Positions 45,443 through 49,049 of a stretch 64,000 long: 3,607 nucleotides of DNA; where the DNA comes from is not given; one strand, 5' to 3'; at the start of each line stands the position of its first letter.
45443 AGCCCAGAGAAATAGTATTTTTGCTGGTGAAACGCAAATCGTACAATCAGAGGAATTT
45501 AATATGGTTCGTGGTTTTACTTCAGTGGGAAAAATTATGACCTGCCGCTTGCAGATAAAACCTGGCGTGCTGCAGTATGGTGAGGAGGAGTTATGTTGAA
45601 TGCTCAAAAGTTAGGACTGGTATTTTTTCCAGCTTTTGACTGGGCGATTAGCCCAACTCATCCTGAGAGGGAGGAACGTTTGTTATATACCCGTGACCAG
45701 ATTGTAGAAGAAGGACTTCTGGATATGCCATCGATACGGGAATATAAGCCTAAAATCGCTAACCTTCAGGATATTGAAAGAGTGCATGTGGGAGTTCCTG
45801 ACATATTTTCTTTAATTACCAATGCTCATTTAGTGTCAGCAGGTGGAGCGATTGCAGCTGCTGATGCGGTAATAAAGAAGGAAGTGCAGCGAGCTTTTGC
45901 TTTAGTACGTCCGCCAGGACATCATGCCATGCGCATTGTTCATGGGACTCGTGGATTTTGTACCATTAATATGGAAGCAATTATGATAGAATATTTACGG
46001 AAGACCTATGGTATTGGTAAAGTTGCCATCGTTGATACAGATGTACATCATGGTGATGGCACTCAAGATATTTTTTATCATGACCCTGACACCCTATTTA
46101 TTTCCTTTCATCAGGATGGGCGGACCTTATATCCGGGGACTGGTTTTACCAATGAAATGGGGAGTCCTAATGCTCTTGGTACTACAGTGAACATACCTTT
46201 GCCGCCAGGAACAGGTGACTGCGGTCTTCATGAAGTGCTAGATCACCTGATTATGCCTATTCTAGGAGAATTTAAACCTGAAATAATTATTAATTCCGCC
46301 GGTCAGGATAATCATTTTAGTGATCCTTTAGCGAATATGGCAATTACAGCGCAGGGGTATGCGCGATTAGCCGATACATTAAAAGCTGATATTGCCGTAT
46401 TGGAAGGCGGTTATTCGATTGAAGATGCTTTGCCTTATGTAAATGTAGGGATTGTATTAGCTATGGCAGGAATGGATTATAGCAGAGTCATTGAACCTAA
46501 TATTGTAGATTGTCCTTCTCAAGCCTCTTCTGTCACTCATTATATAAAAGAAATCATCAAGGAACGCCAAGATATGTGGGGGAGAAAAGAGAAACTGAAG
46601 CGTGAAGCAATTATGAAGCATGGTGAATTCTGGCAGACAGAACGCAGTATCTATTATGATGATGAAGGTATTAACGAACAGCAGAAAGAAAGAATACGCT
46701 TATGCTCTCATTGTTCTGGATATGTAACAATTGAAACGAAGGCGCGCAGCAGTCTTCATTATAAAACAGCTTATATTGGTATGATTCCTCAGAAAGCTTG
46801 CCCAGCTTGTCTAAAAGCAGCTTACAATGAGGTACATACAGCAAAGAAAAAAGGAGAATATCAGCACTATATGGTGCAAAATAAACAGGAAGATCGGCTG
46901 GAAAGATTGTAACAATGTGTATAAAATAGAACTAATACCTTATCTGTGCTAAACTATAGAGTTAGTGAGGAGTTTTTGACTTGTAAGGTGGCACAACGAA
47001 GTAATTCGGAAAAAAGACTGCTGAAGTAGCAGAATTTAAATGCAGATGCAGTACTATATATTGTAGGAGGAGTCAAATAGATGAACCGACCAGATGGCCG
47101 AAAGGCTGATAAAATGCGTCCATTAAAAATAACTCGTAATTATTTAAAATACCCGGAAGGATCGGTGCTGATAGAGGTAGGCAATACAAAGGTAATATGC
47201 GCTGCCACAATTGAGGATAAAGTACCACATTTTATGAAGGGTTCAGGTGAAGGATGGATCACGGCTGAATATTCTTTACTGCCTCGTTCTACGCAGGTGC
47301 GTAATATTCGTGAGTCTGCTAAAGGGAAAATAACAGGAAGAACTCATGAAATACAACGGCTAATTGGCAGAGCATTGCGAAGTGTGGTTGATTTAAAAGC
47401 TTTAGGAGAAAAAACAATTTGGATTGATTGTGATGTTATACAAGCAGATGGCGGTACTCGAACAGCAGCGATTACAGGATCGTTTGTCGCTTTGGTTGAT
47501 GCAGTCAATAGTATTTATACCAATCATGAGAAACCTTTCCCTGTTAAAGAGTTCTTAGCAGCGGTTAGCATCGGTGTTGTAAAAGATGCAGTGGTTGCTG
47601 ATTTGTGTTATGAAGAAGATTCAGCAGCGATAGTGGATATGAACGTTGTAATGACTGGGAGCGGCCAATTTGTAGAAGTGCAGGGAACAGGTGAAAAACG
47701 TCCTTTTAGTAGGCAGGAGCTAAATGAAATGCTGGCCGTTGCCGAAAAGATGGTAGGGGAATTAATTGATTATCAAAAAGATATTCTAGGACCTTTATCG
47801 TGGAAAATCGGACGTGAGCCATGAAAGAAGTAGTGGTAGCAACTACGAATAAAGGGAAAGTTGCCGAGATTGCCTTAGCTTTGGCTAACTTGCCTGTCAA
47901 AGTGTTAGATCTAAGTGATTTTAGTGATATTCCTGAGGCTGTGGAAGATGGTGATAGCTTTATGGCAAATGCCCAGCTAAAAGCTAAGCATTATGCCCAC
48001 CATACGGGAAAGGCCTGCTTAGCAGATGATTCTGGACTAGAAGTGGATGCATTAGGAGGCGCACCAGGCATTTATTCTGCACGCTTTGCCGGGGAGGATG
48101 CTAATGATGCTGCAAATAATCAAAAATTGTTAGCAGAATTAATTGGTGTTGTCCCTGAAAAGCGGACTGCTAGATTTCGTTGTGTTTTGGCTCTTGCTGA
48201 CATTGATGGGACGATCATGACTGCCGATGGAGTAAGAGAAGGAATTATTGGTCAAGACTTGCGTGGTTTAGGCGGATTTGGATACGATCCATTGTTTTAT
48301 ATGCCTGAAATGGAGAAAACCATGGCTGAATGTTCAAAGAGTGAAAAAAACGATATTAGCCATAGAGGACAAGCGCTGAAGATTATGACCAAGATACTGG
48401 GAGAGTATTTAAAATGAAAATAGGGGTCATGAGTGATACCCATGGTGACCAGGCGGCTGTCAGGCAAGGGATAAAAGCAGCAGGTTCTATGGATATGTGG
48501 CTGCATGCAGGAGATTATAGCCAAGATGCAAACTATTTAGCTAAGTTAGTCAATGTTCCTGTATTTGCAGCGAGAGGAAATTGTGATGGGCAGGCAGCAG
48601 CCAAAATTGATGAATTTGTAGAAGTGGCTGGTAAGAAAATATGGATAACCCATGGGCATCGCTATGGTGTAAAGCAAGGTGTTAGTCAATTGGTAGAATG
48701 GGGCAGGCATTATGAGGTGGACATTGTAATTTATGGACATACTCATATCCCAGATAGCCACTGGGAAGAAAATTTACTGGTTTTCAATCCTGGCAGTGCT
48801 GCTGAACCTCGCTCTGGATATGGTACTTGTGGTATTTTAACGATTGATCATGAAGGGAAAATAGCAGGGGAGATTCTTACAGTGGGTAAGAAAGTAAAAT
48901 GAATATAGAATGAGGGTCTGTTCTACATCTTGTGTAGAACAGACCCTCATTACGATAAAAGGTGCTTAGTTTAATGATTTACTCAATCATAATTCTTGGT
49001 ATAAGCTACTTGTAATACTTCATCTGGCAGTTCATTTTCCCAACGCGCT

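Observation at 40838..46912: Translationally coupled five-gene operon of unknown function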

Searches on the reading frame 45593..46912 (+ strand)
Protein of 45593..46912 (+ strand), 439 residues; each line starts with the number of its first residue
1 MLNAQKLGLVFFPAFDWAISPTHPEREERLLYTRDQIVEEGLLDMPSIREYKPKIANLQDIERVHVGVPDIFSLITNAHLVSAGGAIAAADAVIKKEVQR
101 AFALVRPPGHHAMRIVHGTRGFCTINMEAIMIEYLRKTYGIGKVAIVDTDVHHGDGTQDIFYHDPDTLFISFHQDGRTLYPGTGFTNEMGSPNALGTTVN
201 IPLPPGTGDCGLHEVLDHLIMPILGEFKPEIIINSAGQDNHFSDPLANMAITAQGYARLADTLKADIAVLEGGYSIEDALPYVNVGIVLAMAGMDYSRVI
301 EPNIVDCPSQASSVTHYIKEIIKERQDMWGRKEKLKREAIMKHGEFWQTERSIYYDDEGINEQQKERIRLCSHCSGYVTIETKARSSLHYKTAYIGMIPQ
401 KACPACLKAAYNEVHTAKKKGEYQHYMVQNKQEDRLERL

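Call 5: search_protein_families(library=pfam, proteins=[window:45593-46912:+], max_evalue=0.01)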
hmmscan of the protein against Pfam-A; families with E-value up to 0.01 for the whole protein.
window:45593-46912:+ (439 aa): 1 family
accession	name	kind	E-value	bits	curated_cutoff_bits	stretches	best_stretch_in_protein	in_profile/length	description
PF00850.24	Hist_deacetyl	-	5.5e-69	233.2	27.9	1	75-277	77-285/298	Histone deacetylase domain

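Call 6: search_protein_families(library=ncbifam, proteins=[window:45593-46912:+], max_evalue=0.01)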
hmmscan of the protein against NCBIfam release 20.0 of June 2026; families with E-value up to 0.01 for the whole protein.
window:45593-46912:+ (439 aa): 0 families

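Call 14: find_encoding_contigs(protein=window:45593-46909:+, flank=10000, max_places=6)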
Protein window:45593-46909:+ (439 aa): 2 contigs read that carry it; 2 places shown.
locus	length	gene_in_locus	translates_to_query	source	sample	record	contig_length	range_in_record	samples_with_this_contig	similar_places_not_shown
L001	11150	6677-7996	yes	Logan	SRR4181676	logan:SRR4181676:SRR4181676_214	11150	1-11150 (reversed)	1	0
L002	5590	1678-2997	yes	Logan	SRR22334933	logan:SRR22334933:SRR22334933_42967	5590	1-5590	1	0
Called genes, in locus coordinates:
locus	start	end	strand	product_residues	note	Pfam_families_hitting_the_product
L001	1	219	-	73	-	?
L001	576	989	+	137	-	PF13279:4HBT_2, PF03061:4HBT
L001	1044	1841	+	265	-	PF01177:Asp_Glu_race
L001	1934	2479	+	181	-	-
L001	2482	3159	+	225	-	PF01996:F420_ligase (weak)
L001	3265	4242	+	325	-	PF06050:HGD-D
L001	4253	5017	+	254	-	PF01869:BcrAD_BadFG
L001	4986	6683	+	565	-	PF05378:Hydant_A_N, PF01968:Hydantoinase_A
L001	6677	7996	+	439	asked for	PF00850:Hist_deacetyl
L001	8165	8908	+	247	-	PF01138:RNase_PH, PF03725:RNase_PH_C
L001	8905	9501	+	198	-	PF01725:Ham1p_like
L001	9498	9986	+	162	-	PF00149:Metallophos, PF12850:Metallophos_2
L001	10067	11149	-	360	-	?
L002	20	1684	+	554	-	PF05378:Hydant_A_N, PF01968:Hydantoinase_A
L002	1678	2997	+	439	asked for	PF00850:Hist_deacetyl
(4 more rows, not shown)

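Call 23: search_solved_structures(query=window:45593-46909:+, max_evalue=1e-10)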
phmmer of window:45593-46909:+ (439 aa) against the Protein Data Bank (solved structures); distinct sequences matched with E-value up to 1e-10: 130 (the best 60 are shown).
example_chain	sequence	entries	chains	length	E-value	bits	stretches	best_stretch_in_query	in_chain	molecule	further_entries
9k91_A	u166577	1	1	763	3.3e-65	223.9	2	81-277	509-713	Histone deacetylase 6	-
5g0h_A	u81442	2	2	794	2.5e-64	221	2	78-278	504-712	HDAC6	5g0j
5g0i_A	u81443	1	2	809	2.6e-64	221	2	78-278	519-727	HDAC6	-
7qno_A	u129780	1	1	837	3e-64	220.8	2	78-278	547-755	Histone deacetylase 6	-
8szt_B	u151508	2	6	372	4.9e-44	154.2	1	80-295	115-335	Histone deacetylase domain-containing protein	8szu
1zz0_A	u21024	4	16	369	8.2e-44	153.4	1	81-293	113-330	Histone deacetylase-like amidohydrolase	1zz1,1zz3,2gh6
5g1c_A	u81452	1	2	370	8.3e-44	153.4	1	81-293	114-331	HISTONE DEACETYLASE-LIKE AMIDOHYDROLASE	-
5g1a_A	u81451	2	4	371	8.3e-44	153.4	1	81-293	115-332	HISTONE DEACETYLASE-LIKE AMIDOHYDROLASE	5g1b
5g17_A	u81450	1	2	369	8.4e-44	153.4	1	81-293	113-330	HISTONE DEACETYLASE-LIKE AMIDOHYDROLASE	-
5g3w_A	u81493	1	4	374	8.5e-44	153.4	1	81-293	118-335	HISTONE DEACETYLASE-LIKE AMIDOHYDROLASE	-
2vcg_A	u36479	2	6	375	8.6e-44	153.4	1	81-293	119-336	HISTONE DEACETYLASE-LIKE AMIDOHYDROLASE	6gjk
9gkw_A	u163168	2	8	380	6.2e-40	140.6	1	80-302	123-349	Dimethoate hydrolase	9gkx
9glb_C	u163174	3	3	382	7.6e-39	137.1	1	81-295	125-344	Deacetylase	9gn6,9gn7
9gku_A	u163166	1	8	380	6.8e-38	133.9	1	79-304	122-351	Propanil hydrolase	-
5g0x_A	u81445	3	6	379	1e-37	133.3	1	81-294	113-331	HDAH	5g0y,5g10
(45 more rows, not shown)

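Call 56: search_solved_structures(query=window:45593-46909:+, max_evalue=1e-40, show_alignments=2)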
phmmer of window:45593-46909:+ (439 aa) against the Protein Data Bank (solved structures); distinct sequences matched with E-value up to 1e-40: 11.
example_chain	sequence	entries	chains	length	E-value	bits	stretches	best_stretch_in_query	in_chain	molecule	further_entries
9k91_A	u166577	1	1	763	3.3e-65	223.9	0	81-277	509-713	Histone deacetylase 6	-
5g0h_A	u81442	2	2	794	2.5e-64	221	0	78-278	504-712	HDAC6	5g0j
5g0i_A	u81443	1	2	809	2.6e-64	221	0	78-278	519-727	HDAC6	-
7qno_A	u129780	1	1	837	3e-64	220.8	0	78-278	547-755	Histone deacetylase 6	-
8szt_B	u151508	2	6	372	4.9e-44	154.2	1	80-295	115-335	Histone deacetylase domain-containing protein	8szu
1zz0_A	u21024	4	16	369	8.2e-44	153.4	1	81-293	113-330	Histone deacetylase-like amidohydrolase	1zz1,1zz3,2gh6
5g1c_A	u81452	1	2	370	8.3e-44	153.4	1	81-293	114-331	HISTONE DEACETYLASE-LIKE AMIDOHYDROLASE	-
5g1a_A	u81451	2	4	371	8.3e-44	153.4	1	81-293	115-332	HISTONE DEACETYLASE-LIKE AMIDOHYDROLASE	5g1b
5g17_A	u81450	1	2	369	8.4e-44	153.4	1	81-293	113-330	HISTONE DEACETYLASE-LIKE AMIDOHYDROLASE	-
5g3w_A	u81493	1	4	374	8.5e-44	153.4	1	81-293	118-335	HISTONE DEACETYLASE-LIKE AMIDOHYDROLASE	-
2vcg_A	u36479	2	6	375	8.6e-44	153.4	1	81-293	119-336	HISTONE DEACETYLASE-LIKE AMIDOHYDROLASE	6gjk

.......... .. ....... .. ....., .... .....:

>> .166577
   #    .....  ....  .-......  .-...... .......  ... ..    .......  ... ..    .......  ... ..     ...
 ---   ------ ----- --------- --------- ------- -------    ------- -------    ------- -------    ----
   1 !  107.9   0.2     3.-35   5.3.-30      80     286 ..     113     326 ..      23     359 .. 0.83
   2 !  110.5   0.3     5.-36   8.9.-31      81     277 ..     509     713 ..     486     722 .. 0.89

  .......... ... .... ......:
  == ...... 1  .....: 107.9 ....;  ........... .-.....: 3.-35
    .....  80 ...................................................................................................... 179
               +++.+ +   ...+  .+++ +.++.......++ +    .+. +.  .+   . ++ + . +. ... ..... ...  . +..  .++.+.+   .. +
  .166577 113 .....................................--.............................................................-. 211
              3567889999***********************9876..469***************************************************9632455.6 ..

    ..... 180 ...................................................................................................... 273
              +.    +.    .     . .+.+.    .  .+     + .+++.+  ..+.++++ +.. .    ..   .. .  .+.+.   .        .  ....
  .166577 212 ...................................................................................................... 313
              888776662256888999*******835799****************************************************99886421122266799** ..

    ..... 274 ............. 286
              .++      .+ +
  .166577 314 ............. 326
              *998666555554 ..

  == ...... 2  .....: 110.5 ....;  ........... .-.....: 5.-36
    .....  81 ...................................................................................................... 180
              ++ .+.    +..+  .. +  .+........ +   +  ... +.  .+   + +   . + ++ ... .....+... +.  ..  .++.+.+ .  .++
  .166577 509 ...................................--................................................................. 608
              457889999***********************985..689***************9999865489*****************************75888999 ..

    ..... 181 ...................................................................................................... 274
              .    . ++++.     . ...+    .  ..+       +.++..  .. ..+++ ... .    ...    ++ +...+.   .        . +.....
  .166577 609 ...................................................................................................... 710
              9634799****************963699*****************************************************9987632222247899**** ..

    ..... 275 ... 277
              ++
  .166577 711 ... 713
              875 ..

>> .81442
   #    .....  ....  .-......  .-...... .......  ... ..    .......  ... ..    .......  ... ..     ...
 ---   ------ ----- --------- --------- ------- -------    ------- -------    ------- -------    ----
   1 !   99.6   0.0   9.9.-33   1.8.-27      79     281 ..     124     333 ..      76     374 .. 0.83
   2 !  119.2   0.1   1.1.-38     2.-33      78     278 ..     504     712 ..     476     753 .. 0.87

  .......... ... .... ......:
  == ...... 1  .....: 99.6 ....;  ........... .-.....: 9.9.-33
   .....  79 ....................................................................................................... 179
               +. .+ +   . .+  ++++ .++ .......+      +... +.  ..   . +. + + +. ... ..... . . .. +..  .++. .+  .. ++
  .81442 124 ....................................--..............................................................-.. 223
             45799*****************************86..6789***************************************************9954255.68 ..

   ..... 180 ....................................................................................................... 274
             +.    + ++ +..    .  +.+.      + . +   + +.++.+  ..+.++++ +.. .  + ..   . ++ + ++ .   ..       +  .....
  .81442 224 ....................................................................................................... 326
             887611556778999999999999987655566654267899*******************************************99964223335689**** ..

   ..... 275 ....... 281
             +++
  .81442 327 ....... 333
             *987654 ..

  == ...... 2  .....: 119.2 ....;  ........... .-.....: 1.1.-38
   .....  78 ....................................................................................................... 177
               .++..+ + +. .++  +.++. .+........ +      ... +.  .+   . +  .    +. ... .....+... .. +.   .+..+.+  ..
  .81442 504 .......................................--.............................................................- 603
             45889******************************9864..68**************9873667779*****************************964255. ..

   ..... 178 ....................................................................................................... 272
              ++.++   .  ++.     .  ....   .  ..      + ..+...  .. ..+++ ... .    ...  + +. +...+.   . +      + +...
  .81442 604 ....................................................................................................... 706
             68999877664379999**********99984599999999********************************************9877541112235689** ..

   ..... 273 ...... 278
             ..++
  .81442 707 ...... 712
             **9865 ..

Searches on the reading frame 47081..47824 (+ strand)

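Call 5: search_protein_families(library=pfam, proteins=[window:47081-47824:+], max_evalue=0.01)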
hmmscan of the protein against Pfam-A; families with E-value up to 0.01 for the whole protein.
window:47081-47824:+ (247 aa): 2 families
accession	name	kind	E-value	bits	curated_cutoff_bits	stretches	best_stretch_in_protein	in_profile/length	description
PF01138.27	RNase_PH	-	8.6e-29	101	25.5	1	12-141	2-127/130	3' exoribonuclease family, domain 1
PF03725.20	RNase_PH_C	-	1.7e-13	50.7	20.8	1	159-223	3-66/67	3' exoribonuclease family, domain 2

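Call 6: search_protein_families(library=ncbifam, proteins=[window:47081-47824:+], max_evalue=0.01)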
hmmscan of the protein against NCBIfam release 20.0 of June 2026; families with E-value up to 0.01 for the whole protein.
window:47081-47824:+ (247 aa): 5 families
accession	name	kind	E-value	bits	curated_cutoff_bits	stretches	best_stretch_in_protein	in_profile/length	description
TIGR01966.1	RNasePH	equivalog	2e-112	374.2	141.5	1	3-236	1-235/236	ribonuclease PH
TIGR02065.1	ECX1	equivalog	2.3e-25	89.3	318.7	1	3-236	9-226/230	exosome complex exonuclease Rrp41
NF003282.1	PRK04282.1-1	equivalog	3.7e-20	72.1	280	1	2-231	21-262/267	exosome complex protein Rrp42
NF008805.1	PRK11824.1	equivalog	1.2e-12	47.1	471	1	2-197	305-492/683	polyribonucleotide nucleotidyltransferase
TIGR03591.1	polynuc_phos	equivalog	7.9e-11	41.1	525.05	1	2-198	310-499/689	polyribonucleotide nucleotidyltransferase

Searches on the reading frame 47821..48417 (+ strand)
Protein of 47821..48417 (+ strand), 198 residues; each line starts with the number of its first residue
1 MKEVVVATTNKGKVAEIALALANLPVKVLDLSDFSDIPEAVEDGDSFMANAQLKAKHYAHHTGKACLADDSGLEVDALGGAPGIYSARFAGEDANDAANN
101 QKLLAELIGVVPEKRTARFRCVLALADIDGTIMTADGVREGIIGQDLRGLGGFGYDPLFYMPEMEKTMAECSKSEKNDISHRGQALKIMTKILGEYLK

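Call 5: search_protein_families(library=pfam, proteins=[window:47821-48417:+], max_evalue=0.01)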
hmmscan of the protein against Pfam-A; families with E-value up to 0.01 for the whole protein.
window:47821-48417:+ (198 aa): 1 family
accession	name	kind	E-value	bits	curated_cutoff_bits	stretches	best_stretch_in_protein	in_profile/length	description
PF01725.21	Ham1p_like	-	4.6e-64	216.2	22.5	1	4-190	1-184/186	Ham1 family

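Call 6: search_protein_families(library=ncbifam, proteins=[window:47821-48417:+], max_evalue=0.01)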
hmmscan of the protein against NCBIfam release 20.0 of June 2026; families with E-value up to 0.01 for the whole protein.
window:47821-48417:+ (198 aa): 8 families
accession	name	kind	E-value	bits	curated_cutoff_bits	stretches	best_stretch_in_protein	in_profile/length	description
NF011397.0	PRK14822.1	equivalog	1.4e-76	256.3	234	1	1-195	1-195/201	XTP/dITP diphosphatase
NF002698.0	PRK02491.1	equivalog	4.2e-55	187.1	301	1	4-192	130-319/328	nucleoside-triphosphate diphosphatase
TIGR00042.1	TIGR00042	equivalog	9.9e-53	178.3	145.35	1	3-193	1-183/184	RdgB/HAM1 family non-canonical purine NTP pyrophosphatase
NF011398.0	PRK14823.1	equivalog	1.5e-48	165.2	272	1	3-193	2-188/191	non-canonical purine NTP diphosphatase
NF011399.0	PRK14824.1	subfamily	5.5e-46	156.6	267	1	2-195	3-202/206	putative deoxyribonucleotide triphosphate pyrophosphatase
NF011401.0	PRK14826.1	equivalog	3.9e-40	137.6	268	1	3-197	10-220/226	putative deoxyribonucleotide triphosphate pyrophosphatase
NF011396.0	PRK14821.1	equivalog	1.6e-29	102.7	203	1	3-195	2-182/185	XTP/dITP diphosphatase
NF011400.0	PRK14825.1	equivalog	1.2e-23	83.9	246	1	1-197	1-198/199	putative deoxyribonucleotide triphosphate pyrophosphatase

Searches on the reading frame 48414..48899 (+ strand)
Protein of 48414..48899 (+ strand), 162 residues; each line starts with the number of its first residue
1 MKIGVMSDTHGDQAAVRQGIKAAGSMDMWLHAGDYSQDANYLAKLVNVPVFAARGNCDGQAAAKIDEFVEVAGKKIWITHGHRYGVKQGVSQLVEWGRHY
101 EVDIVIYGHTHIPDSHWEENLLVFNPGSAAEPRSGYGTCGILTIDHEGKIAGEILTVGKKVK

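Call 62: search_protein_families(library=ncbifam, proteins=[window:48414-48899:+], max_evalue=0.001)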
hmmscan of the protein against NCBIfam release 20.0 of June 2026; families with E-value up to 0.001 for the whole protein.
window:48414-48899:+ (162 aa): 2 families
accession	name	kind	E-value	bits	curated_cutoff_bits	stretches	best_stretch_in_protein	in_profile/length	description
TIGR00040.1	yfcE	subfamily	1.5e-28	99.9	56.25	1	1-147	1-153/158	YfcE family phosphodiesterase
NF006988.0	PRK09453.1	equivalog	1.6e-21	76.9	117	1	1-139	1-156/183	phosphodiesterase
